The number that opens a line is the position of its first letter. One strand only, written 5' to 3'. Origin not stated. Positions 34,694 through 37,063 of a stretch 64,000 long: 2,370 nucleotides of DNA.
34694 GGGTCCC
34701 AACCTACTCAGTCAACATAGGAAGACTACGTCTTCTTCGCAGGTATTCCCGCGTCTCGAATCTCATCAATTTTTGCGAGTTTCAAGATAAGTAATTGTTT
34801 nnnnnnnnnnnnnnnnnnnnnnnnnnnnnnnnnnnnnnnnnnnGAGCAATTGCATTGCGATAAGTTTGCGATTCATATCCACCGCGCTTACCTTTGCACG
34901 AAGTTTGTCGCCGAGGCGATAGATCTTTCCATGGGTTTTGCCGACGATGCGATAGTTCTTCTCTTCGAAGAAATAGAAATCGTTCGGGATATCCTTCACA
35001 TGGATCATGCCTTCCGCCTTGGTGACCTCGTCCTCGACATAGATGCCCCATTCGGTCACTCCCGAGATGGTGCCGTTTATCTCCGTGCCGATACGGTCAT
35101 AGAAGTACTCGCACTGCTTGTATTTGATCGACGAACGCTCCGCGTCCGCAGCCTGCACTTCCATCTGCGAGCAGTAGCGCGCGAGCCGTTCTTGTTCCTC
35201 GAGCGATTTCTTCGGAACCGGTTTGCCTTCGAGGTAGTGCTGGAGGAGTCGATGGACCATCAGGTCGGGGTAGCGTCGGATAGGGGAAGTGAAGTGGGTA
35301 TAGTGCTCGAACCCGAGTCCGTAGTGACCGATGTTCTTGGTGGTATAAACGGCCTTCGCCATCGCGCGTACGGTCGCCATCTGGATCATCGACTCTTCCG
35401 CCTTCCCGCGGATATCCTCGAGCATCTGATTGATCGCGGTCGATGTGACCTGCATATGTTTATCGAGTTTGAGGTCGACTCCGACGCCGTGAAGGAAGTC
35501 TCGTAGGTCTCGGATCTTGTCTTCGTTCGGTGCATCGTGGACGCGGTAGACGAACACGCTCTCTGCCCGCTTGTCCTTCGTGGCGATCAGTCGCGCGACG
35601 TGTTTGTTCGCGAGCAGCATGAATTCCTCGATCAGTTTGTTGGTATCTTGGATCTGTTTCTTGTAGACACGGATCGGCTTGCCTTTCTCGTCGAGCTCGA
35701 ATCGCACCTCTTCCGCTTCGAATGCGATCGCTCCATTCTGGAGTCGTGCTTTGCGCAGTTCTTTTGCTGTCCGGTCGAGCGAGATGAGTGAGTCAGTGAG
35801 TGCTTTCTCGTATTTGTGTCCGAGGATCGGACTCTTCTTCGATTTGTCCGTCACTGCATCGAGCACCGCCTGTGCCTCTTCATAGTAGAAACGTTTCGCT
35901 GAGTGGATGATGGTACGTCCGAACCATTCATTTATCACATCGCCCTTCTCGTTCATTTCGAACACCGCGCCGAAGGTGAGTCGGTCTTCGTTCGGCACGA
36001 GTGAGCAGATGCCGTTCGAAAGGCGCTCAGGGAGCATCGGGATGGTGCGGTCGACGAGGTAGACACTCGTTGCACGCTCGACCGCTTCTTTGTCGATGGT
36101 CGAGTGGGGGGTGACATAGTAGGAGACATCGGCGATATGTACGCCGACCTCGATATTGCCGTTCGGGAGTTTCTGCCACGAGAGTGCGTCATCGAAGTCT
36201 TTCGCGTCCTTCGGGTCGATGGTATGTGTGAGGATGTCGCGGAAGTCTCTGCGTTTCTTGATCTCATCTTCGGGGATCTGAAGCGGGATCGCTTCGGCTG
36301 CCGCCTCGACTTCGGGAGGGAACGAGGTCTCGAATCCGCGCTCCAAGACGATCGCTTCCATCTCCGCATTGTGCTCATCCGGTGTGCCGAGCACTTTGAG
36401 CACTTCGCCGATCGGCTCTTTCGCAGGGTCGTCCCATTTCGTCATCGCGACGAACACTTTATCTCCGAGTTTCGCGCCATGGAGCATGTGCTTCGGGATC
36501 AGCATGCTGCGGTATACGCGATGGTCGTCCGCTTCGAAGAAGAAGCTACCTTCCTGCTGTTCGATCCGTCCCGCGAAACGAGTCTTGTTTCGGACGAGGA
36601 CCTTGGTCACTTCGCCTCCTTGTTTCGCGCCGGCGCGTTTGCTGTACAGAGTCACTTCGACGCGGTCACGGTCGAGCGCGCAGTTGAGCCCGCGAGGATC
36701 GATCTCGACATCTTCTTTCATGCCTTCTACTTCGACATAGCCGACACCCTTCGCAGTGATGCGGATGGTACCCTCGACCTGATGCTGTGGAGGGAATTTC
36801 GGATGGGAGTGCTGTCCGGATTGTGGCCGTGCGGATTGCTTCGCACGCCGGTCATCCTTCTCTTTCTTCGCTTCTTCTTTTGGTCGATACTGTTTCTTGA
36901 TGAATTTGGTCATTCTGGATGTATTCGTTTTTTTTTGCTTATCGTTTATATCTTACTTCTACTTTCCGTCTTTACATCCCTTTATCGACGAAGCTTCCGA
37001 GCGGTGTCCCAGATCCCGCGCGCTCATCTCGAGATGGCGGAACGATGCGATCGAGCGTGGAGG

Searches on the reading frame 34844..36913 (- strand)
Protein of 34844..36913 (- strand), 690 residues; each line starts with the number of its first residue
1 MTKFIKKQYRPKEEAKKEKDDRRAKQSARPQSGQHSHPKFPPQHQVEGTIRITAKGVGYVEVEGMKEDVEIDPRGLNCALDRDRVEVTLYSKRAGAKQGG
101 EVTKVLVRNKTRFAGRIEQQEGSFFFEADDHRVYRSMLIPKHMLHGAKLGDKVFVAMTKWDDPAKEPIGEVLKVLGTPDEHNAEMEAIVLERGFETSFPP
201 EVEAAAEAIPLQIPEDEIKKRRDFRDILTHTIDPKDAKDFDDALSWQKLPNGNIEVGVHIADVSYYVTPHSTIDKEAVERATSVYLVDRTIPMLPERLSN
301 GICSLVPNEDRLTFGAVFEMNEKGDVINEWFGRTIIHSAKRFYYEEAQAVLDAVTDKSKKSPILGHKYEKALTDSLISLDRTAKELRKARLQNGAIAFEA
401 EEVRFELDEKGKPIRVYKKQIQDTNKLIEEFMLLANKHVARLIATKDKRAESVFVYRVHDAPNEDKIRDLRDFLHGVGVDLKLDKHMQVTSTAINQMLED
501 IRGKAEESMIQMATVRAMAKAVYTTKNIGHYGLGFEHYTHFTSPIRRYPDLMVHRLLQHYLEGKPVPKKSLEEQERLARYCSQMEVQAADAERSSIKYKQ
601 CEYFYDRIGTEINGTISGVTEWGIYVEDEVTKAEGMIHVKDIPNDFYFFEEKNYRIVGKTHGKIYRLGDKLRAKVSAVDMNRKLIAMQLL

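Call 54: search_protein_families(library=pfam, proteins=[window:34844-36913:-], max_evalue=0.001)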
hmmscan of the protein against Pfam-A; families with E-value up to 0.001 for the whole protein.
window:34844-36913:- (690 aa): 5 families
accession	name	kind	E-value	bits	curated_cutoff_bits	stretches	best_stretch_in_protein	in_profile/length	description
PF00773.25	RNB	-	5e-111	371.5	29.3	1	221-562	1-325/326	RNB domain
PF17876.7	CSD2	-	9.8e-21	74.1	26.2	1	125-199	1-74/74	Cold shock domain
PF08206.17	OB_RNB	-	3.8e-12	46.2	24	1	48-104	1-57/58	Ribonuclease B OB domain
PF00575.29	S1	-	1.2e-08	35.6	22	1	606-686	2-70/74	S1 RNA binding domain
PF17849.7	OB_Dis3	-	1.3e-07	32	22.8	1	124-192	2-76/77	Dis3-like cold-shock domain 2 (CSD2)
